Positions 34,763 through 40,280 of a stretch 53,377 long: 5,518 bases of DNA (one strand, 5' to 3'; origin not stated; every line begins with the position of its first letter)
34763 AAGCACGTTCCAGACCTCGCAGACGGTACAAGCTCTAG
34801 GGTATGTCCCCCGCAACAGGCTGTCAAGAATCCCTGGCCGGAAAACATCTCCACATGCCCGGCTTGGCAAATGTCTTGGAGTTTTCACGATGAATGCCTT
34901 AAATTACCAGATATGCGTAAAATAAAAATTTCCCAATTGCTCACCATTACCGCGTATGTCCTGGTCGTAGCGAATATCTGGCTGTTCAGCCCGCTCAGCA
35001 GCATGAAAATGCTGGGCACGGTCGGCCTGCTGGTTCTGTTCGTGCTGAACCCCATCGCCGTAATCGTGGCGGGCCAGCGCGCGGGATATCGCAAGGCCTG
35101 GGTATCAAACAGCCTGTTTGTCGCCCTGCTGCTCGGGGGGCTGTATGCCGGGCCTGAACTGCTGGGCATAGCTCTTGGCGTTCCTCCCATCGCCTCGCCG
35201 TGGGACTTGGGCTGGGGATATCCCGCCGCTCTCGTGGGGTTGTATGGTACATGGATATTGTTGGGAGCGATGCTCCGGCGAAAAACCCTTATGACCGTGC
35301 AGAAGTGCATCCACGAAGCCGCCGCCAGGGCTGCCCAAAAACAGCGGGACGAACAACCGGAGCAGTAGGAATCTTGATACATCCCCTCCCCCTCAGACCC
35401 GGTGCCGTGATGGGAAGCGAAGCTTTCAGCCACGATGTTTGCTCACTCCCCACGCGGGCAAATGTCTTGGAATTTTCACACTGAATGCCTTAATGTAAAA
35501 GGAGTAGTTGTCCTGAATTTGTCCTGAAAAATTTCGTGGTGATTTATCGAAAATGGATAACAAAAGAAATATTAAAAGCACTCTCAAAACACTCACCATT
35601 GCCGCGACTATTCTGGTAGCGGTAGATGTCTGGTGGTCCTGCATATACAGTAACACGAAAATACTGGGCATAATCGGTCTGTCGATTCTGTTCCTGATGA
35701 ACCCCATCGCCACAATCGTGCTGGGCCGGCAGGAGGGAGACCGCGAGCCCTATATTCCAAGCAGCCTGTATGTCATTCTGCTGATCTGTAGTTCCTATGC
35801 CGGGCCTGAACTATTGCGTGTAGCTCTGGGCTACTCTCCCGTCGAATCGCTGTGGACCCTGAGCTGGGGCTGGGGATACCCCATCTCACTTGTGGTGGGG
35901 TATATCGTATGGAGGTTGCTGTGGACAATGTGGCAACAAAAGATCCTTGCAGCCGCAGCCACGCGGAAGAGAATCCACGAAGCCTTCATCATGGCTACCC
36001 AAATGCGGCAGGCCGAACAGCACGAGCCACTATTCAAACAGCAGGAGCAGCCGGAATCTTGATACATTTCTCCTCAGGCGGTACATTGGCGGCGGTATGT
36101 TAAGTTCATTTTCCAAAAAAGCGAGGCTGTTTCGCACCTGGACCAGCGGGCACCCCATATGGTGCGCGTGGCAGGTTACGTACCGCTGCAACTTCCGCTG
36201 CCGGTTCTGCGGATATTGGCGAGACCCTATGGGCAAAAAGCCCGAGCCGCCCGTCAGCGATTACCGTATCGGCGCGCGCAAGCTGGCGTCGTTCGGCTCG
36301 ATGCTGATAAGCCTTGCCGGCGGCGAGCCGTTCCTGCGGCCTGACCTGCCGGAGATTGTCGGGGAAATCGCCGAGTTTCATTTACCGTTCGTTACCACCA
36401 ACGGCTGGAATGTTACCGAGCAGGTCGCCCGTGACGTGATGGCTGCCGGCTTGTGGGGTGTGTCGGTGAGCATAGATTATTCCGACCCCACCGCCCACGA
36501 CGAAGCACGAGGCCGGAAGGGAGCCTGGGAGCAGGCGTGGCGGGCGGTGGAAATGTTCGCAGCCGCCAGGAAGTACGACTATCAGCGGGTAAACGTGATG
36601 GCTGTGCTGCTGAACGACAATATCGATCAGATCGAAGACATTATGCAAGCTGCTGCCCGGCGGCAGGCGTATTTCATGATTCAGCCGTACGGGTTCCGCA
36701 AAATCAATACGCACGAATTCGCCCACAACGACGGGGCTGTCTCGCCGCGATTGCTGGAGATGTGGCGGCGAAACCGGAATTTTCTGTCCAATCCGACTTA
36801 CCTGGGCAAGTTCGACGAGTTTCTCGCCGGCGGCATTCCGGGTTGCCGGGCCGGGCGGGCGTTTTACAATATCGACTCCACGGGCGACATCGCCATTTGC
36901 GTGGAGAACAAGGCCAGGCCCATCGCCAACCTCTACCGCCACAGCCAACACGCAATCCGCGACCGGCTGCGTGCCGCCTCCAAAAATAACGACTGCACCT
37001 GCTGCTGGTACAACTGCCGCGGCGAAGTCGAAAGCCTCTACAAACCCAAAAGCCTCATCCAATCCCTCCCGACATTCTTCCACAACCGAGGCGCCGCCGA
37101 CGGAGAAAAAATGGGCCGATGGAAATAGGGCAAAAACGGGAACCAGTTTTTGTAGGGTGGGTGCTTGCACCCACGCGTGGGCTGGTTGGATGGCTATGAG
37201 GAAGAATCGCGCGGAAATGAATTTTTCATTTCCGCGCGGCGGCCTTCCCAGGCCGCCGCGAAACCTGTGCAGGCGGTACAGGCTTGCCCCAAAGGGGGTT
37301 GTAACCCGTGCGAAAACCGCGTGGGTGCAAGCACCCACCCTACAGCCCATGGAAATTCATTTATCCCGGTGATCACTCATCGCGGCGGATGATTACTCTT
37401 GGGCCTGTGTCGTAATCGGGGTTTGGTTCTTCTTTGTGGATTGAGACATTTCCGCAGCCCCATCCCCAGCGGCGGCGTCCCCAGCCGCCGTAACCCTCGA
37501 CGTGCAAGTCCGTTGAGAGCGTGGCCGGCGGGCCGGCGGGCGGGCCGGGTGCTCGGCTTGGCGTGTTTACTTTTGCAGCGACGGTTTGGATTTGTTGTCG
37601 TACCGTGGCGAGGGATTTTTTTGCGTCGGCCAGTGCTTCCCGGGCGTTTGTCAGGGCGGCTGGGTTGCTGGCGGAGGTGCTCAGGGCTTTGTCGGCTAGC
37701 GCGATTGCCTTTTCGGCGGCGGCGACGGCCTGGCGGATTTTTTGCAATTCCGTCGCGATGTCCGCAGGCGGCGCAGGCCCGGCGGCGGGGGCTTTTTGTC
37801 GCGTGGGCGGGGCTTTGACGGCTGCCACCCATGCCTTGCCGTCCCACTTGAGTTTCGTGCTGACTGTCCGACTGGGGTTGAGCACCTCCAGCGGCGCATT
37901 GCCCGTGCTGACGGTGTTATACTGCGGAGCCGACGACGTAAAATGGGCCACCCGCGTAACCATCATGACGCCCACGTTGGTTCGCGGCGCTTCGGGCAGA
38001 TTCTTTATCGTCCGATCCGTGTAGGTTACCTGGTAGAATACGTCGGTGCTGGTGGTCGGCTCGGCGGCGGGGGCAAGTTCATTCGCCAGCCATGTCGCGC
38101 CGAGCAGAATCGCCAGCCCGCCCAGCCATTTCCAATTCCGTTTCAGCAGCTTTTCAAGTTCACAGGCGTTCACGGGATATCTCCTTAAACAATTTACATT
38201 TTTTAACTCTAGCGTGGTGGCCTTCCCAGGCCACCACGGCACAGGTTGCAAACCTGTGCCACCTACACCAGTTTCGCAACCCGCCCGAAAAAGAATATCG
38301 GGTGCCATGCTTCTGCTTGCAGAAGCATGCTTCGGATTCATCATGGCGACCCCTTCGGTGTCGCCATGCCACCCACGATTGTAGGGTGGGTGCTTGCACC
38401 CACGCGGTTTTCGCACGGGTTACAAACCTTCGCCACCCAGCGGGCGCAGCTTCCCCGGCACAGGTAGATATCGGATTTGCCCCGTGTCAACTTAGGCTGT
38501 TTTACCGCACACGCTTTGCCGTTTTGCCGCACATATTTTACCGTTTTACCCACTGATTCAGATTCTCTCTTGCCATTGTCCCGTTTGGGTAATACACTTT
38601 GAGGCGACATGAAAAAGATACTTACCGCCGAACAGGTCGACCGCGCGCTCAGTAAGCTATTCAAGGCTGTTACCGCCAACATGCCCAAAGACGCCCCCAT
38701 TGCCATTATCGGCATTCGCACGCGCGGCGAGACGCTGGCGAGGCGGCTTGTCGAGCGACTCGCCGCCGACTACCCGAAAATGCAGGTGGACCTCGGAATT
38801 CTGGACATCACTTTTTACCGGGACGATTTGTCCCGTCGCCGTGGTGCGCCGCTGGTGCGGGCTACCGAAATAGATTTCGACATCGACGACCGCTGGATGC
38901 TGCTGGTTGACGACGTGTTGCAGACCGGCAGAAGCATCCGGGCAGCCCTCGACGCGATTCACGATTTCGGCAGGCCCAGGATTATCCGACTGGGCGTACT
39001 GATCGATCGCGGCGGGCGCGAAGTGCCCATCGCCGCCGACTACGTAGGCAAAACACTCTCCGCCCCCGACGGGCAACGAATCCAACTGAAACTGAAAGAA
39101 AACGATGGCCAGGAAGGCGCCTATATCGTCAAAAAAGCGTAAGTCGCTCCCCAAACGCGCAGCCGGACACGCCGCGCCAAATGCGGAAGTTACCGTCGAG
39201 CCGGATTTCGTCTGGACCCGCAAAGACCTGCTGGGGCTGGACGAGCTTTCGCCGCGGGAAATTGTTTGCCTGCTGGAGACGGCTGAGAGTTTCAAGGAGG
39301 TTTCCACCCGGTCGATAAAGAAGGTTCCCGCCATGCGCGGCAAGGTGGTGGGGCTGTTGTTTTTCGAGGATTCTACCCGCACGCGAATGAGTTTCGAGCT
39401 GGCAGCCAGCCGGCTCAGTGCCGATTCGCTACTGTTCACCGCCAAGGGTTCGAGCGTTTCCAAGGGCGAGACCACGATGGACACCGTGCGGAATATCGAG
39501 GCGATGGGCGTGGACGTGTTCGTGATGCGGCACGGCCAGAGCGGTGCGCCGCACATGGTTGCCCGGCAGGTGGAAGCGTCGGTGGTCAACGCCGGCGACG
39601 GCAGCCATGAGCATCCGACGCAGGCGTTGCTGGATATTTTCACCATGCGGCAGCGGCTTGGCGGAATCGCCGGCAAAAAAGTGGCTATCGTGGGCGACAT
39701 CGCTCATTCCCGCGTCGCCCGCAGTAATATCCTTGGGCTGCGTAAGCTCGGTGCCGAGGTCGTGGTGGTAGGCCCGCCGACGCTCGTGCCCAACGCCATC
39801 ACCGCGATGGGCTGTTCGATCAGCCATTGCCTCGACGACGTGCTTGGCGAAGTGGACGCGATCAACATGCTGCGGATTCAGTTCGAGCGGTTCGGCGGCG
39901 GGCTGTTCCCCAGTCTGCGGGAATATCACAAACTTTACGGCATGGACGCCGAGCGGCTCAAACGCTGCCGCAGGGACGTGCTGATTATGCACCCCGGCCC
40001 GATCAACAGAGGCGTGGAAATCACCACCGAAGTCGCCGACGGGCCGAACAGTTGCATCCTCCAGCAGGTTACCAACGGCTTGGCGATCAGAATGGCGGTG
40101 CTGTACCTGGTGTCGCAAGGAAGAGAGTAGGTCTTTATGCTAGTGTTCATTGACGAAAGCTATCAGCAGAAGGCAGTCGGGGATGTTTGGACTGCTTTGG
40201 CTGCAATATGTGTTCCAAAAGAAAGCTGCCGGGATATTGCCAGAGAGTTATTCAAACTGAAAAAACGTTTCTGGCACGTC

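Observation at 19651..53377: BIME-like mosaics built from at least seven palindromic module families fill at least eleven intergenic gaps, with no transposase in sight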

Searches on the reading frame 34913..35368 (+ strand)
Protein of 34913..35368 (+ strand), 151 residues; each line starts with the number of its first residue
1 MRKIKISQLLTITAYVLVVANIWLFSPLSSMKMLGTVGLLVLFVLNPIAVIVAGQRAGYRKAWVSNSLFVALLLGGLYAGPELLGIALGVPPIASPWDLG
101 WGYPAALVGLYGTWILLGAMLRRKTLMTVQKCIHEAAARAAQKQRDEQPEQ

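Call 45: search_protein_families(library=pfam, proteins=[window:34913-35368:+], max_evalue=0.001)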
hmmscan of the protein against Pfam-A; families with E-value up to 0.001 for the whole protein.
window:34913-35368:+ (151 aa): 0 families

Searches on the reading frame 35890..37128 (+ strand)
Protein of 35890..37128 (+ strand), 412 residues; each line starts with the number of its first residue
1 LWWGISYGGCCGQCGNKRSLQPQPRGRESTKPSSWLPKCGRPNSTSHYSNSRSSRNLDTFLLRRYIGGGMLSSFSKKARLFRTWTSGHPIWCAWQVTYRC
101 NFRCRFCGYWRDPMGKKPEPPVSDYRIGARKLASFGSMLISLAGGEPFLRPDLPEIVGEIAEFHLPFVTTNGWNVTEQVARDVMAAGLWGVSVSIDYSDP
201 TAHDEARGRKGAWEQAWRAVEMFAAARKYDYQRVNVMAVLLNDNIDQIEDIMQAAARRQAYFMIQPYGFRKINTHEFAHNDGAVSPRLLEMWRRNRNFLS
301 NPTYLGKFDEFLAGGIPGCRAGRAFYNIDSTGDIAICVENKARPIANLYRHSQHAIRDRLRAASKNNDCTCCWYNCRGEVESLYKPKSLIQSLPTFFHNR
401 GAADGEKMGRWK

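Call 45: search_protein_families(library=pfam, proteins=[window:35890-37128:+], max_evalue=0.001)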
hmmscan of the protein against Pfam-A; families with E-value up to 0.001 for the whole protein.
window:35890-37128:+ (412 aa): 1 family
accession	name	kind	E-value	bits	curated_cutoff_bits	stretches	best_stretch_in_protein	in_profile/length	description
PF04055.27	Radical_SAM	-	8.9e-23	81.7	29.5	1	95-253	2-164/166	Radical SAM superfamily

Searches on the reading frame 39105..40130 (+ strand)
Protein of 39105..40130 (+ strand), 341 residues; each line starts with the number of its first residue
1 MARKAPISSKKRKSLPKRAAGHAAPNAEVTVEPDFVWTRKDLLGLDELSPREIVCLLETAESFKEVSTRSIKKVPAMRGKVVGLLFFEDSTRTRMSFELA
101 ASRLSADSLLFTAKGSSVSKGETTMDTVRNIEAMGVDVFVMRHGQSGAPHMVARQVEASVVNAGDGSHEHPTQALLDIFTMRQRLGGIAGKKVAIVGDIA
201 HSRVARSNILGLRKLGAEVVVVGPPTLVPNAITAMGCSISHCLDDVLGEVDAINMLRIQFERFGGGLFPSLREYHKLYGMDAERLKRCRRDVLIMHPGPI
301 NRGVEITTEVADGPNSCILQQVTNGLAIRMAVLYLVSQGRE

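Call 30: find_homologous_proteins(query=window:39105-40130:+, max_evalue=1e-60)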
Query window:39105-40130:+ (341 aa): 8000 proteins with E <= 1e-60 among 8000 candidates; the best 120 are listed.
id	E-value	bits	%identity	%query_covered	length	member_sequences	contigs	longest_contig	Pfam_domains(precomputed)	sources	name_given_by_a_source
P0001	1.7e-220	749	100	100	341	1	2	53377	PF00185.31,PF02729.27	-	-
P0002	1.9e-183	627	84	100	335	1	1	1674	PF00185.31,PF02729.27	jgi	jgi:aspartate carbamoyltransferase catalytic subunit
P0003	1.4e-181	621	85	100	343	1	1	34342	PF00185.31,PF02729.27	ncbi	-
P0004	1.7e-181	620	84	99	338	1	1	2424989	PF00185.31,PF02729.27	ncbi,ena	-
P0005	1.6e-180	617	83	99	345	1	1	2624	PF00185.31,PF02729.27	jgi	jgi:aspartate carbamoyltransferase catalytic subunit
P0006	4.0e-180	616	89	91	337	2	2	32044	PF00185.31,PF02729.27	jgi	jgi:aspartate carbamoyltransferase catalytic subunit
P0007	9.5e-180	615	83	99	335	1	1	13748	PF00185.31,PF02729.27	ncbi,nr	ncbi:MAG: aspartate carbamoyltransferase catalytic subunit [Phycisphaerae bacterium]|nr:aspartate ca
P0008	2.0e-179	614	82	100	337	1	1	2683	PF00185.31,PF02729.27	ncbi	-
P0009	3.9e-179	613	86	93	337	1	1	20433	PF00185.31,PF02729.27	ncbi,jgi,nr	ncbi:MAG: aspartate carbamoyltransferase catalytic subunit [Planctomycetes bacterium]|jgi:aspartate 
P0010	5.2e-179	612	82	100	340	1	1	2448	PF00185.31,PF02729.27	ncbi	-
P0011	1.0e-178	611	82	100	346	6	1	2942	PF00185.31,PF02729.27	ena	-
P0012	1.5e-178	611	81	100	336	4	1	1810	PF00185.31,PF02729.27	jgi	-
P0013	1.8e-178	611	82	100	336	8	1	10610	PF00185.31,PF02729.27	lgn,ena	-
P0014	2.6e-178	610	82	100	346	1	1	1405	PF00185.31,PF02729.27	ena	-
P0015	1.2e-177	608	82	99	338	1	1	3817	PF00185.31,PF02729.27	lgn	-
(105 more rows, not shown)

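Call 31: find_encoding_contigs(protein=P0004, flank=10000, max_places=2)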
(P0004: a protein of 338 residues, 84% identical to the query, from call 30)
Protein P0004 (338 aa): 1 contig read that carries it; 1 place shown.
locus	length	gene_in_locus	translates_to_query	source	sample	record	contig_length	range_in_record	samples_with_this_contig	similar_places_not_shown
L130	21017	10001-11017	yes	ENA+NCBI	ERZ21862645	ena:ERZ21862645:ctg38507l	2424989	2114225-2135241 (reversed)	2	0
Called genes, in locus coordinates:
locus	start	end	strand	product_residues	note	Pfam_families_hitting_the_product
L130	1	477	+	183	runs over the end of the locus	PF04011:LemA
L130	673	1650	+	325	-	PF01435:Peptidase_M48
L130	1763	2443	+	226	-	PF01510:Amidase_2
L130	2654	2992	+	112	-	PF07883:Cupin_2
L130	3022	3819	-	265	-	PF05099:TerB (faint)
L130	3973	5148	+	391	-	PF03065:Glyco_hydro_57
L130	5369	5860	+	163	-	-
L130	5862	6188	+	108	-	-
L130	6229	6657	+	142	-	-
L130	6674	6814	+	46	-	-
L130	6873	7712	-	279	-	PF02540:NAD_synthase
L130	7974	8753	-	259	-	-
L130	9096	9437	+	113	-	PF01740:STAS, PF13466:STAS_2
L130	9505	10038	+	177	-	PF00156:Pribosyltran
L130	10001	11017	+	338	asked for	PF02729:OTCace_N, PF00185:OTCace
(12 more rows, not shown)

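Call 32: find_encoding_contigs(protein=P0003, flank=10000, max_places=2)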
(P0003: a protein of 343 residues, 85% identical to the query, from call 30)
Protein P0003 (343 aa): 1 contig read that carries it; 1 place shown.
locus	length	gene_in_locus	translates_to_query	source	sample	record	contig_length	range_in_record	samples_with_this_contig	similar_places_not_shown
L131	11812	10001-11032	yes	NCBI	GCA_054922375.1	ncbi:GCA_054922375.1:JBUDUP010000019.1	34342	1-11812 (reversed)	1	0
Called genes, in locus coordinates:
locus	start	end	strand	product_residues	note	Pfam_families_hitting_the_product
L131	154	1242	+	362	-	PF00586:AIRS, PF02769:AIRS_C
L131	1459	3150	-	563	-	-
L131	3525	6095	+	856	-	PF11897:DUF3417, PF00343:Phosphorylase, PF28476:GlgP_C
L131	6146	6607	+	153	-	-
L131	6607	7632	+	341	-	PF04055:Radical_SAM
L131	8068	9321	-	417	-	-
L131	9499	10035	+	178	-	PF00156:Pribosyltran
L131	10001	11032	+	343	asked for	PF02729:OTCace_N, PF00185:OTCace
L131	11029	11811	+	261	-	?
